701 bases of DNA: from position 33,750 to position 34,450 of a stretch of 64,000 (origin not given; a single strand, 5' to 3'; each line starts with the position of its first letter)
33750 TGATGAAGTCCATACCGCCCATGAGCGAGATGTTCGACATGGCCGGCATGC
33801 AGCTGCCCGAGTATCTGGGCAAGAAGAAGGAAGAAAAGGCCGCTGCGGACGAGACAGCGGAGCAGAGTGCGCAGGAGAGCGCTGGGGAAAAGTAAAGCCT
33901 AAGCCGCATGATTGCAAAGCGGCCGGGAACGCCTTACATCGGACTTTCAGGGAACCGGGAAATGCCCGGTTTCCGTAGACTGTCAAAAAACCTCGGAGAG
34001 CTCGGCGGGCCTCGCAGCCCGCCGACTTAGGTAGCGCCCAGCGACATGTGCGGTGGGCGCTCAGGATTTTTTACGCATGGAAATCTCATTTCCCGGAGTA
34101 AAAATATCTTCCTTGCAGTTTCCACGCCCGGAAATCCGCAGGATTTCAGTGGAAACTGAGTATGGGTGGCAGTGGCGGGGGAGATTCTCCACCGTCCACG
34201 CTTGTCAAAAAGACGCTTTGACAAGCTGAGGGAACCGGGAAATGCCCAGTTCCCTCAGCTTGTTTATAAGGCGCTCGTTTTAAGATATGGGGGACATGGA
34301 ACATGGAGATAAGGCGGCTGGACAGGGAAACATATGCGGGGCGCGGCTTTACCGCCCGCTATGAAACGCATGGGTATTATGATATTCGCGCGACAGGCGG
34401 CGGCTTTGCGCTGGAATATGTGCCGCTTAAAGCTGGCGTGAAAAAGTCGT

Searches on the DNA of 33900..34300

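Call 80: search_rna_families(source=window, start=33900, end=34300, threshold=evalue, max_evalue=1)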
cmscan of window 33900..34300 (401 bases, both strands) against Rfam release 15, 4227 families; matches with E-value up to 1: 3.
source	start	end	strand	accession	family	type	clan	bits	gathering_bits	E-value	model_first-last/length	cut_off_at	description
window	34209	34279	-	RF03371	mir-4788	Gene; miRNA;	-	24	91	0.032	1-80/80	no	mir-4788 microRNA precursor family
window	33952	34100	+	RF01453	RCNMV_TE_DR1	Cis-reg;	-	16.9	80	0.15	1-138/138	no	3'TE-DR1 translation enhancer element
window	34221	34263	-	RF00991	mir-599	Gene; miRNA;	-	16.8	94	0.85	21-68/88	no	mir-599 microRNA precursor family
